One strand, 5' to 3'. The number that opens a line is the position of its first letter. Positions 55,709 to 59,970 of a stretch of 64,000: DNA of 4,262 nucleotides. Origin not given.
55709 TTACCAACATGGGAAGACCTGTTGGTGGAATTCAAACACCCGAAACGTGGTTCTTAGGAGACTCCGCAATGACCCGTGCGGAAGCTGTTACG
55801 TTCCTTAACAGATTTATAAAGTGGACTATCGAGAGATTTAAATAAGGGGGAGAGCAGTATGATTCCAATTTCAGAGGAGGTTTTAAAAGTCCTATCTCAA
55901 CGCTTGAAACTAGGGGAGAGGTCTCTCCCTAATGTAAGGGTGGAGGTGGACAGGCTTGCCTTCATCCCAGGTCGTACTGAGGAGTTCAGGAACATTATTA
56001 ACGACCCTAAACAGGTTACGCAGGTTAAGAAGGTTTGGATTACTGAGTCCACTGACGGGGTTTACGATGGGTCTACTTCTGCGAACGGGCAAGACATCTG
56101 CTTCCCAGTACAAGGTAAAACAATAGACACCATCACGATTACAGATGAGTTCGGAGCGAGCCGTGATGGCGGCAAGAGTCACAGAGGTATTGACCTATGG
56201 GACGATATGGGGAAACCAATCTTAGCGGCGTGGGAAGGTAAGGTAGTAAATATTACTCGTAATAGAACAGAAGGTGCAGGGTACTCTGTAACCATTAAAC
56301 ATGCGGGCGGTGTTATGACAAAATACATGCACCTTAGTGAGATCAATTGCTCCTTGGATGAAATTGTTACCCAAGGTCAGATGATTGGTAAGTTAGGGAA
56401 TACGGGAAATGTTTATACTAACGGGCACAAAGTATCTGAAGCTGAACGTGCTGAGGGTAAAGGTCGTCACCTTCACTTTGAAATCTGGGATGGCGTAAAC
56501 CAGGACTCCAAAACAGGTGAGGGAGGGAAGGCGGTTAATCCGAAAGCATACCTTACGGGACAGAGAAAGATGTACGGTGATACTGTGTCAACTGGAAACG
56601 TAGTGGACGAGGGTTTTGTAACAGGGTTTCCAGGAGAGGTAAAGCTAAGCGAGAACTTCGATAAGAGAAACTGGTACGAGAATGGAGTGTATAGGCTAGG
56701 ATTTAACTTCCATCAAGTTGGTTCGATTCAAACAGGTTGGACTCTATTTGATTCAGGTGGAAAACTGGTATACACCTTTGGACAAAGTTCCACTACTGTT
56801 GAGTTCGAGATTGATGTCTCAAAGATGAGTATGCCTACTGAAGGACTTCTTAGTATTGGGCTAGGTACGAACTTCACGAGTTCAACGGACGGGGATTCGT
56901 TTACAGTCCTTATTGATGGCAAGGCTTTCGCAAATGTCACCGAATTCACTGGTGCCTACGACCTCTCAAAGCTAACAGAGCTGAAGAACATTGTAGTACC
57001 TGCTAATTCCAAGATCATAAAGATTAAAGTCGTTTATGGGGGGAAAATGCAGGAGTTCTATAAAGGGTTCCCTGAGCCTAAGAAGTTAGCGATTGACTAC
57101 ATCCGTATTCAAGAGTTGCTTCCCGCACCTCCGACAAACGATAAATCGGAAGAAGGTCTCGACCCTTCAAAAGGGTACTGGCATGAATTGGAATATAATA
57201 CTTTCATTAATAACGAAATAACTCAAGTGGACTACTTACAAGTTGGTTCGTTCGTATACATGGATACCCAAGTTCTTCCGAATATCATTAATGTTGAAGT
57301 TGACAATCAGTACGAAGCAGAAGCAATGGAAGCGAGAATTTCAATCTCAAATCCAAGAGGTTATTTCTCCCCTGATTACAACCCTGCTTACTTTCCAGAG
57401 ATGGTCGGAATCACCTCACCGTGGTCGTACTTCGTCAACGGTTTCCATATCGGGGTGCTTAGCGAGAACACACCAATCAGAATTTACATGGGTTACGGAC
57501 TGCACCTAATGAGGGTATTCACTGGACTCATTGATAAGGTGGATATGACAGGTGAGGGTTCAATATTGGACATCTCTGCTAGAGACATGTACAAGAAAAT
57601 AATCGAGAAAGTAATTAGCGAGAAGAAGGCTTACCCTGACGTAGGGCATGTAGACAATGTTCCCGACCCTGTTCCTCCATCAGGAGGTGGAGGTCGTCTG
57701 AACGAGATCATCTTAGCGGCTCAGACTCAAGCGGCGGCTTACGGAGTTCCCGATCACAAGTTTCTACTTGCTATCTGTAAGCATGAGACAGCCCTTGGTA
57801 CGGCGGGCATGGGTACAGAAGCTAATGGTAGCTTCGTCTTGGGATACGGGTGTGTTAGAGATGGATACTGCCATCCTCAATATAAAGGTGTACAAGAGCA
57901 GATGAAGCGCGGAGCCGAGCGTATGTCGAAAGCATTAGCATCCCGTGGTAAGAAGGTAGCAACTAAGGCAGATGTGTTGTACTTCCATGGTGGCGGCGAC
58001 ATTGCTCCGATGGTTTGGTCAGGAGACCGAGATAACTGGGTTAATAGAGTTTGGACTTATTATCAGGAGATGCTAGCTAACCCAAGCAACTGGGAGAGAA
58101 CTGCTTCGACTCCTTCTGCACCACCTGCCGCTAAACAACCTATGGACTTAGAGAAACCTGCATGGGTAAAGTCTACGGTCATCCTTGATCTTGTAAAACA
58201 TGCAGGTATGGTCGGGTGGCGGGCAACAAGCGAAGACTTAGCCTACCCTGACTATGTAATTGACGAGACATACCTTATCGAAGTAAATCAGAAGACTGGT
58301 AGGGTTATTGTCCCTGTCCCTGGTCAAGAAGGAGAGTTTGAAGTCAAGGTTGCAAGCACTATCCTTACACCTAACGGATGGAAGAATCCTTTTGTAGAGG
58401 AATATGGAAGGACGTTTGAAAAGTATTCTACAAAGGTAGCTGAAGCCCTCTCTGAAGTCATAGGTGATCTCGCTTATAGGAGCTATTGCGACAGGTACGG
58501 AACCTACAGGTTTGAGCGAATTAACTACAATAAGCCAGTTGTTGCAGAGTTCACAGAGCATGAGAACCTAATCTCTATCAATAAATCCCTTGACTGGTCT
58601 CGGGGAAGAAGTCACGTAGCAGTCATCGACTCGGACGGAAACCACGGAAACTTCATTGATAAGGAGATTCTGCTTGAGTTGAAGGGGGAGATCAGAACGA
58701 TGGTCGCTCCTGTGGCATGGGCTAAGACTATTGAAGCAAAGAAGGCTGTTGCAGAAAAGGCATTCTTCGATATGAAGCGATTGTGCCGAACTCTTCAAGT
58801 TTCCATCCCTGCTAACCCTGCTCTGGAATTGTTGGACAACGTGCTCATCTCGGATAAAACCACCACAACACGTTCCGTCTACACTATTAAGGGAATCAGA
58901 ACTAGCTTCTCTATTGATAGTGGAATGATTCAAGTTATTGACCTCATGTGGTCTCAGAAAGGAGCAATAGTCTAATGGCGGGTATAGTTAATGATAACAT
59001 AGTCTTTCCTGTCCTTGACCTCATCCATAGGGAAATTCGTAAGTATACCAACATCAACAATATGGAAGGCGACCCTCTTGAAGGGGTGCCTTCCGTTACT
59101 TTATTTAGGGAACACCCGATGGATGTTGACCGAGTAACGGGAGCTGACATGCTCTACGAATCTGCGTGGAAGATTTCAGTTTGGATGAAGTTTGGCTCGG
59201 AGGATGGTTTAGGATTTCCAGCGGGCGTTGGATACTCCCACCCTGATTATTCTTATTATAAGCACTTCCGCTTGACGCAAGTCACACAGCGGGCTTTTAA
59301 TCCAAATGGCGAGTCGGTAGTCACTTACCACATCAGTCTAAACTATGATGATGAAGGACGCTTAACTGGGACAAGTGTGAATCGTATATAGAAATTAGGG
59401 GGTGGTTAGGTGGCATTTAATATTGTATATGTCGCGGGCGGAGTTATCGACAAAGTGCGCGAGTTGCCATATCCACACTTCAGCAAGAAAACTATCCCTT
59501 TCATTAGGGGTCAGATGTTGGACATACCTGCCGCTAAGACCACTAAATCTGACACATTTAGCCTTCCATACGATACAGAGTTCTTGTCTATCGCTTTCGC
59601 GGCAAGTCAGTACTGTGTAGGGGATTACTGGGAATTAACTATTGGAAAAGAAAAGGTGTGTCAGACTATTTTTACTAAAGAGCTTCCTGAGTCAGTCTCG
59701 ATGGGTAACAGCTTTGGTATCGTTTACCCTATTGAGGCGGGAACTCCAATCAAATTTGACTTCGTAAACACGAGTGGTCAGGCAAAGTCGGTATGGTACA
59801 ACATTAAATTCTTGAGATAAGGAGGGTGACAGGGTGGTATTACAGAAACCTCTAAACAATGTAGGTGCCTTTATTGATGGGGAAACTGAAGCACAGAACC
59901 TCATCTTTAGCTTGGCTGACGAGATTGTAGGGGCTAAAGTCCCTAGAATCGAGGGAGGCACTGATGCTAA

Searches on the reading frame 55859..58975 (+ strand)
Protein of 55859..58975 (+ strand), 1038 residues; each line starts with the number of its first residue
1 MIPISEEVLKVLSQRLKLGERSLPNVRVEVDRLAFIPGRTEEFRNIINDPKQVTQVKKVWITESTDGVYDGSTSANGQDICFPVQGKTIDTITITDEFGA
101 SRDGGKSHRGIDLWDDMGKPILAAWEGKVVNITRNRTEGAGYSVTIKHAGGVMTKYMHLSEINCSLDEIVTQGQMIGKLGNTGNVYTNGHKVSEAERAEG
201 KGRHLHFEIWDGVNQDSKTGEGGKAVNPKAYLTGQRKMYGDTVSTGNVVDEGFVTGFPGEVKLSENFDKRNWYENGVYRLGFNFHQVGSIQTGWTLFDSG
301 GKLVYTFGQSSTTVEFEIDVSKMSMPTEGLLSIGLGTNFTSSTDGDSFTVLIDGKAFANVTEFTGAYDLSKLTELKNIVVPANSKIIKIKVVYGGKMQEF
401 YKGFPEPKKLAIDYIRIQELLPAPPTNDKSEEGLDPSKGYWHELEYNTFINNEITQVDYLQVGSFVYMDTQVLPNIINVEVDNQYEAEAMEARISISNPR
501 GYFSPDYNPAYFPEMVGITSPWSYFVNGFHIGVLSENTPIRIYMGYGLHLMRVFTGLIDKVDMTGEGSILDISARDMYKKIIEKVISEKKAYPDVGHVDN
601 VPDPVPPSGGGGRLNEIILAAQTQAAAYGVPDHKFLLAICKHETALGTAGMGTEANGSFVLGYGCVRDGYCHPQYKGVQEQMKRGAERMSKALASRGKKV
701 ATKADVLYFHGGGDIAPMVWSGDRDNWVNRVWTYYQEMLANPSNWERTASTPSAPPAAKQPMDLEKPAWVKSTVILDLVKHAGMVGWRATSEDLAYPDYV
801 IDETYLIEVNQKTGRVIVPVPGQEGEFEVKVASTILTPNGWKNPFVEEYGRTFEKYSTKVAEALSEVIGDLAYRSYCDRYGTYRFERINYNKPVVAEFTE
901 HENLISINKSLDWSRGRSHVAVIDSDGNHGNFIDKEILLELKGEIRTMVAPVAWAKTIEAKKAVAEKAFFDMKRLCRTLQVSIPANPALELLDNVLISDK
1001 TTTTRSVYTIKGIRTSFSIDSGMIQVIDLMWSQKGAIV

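Call 3: search_protein_families(library=pfam, proteins=[window:55859-58975:+], max_evalue=1)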
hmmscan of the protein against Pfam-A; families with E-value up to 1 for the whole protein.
window:55859-58975:+ (1038 aa): 2 families
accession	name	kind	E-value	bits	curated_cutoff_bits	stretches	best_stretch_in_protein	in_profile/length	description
PF01551.29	Peptidase_M23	-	6.3e-21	74.8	28.7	1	107-214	2-90/96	Peptidase family M23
PF18684.6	PlyB_C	-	0.1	12.8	27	1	184-250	60-129/173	Pleurotolysin B C-terminal domain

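Call 4: search_protein_families(library=phrogs, proteins=[window:55859-58975:+], max_evalue=0.01)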
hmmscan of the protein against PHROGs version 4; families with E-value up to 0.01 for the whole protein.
window:55859-58975:+ (1038 aa): 20 families
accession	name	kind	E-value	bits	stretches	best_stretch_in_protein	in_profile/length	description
phrog_36429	-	unknown function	1.2e-74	252.8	3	753-1032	865-1153/1159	-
phrog_12858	-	unknown function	1.2e-17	64.9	1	888-1030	239-381/514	-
phrog_21656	-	other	1.1e-16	61.1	1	17-235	561-746/1022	peptidase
phrog_7767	-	other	1.6e-16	61.6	1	92-238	4-125/194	metallo-endopeptidase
phrog_1067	-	head and packaging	2.5e-15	57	1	50-239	710-870/991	minor head protein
phrog_6700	-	lysis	5.6e-14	51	1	99-215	2617-2717/2898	endolysin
phrog_28672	-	other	6.1e-14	52.4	1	93-190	275-368/397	metallo-endopeptidase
phrog_10030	-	tail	9.8e-10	37.3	1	105-229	1911-2021/2105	tail length tape measure protein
phrog_3578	-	lysis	1.8e-09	38.5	1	90-239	212-363/405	endolysin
phrog_14988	-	other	1.9e-09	38.6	1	104-186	29-118/272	peptidase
phrog_880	-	lysis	3.1e-08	34.4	1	91-239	14-143/435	endolysin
phrog_4070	-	tail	1.1e-07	31.4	1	95-210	612-726/989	tail length tape measure protein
phrog_1887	-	tail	2e-07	31.4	1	825-1025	447-650/670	tail protein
phrog_37190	-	other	3e-07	31.1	1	103-195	136-225/244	peptidase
phrog_16615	-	other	3.7e-07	30.3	1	104-191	415-500/529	peptidase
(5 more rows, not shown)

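Call 29: search_protein_families(library=ncbifam, proteins=[window:55859-58975:+], max_evalue=0.01)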
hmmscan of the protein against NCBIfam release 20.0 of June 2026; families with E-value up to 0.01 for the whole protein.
window:55859-58975:+ (1038 aa): 12 families
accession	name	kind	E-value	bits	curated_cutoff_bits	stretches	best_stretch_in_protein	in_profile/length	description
NF052336.1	PdgHdaseHSB100310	equivalog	1.9e-14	53.8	500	1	70-188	25-135/316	peptidoglycan hydrolase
NF052530.1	Heli_ShapePgp3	exception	8.8e-14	51.3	300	1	94-185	149-242/270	peptidoglycan metallopeptidase Pgp3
NF050804.1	CellDivDipMCaul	equivalog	4e-13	49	900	1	80-185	507-604/634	cell division endopeptidase DipM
NF053824.1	PdgNdpepShyC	equivalog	1e-12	47.7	700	1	106-186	294-372/429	peptidoglycan DD-endopeptidase ShyC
NF008652.0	PRK11649.1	equivalog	4.1e-11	42.2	341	1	107-214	312-400/439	murein DD-endopeptidase MepM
NF053738.1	S2SprSpoIIQBc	equivalog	2.2e-09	37.3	250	1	108-232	122-223/232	stage II sporulation protein SpoIIQ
NF053825.1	PdgNdpepShyA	equivalog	2.7e-09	36.2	700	1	107-186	295-372/425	peptidoglycan DD-endopeptidase ShyA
NF040883.1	amid_act_ActS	equivalog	5.8e-09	35.6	375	1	100-184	130-211/242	amidase activator ActS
NF008123.1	PRK10871.1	equivalog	4.8e-07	29.5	311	1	67-187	233-343/365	murein hydrolase activator NlpD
NF041208.1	celldiv_DipM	equivalog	6.8e-06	25.6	740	1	78-185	296-395/419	cell division endopeptidase DipM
NF052529.1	PG_M23_Pgp6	exception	8.2e-05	21.4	600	1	108-184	335-409/452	peptidoglycan metallopeptidase Pgp6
NF047755.1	LIC_10271_M23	exception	0.0011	18.8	180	1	108-186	117-193/207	LIC_10271 family cell wall hydrolase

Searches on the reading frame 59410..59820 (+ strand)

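Call 12: search_protein_families(library=pfam, proteins=[window:59410-59820:+], max_evalue=0.01)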
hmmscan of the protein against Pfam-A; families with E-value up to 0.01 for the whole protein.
window:59410-59820:+ (136 aa): 0 families

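Call 66: search_protein_families(library=phrogs, proteins=[window:59410-59820:+], max_evalue=0.001)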
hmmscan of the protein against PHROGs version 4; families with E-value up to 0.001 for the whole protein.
window:59410-59820:+ (136 aa): 4 families
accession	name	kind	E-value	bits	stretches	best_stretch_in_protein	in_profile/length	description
phrog_5955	-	head and packaging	6.8e-37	127.3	1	1-136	1-125/125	virion structural protein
phrog_6376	-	unknown function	6.6e-20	72.7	1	25-135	119-225/229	-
phrog_28013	-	head and packaging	1.1e-10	42.1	1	19-135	11-126/373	virion structural protein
phrog_16549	-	unknown function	5.2e-08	33.6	1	28-135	74-177/343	-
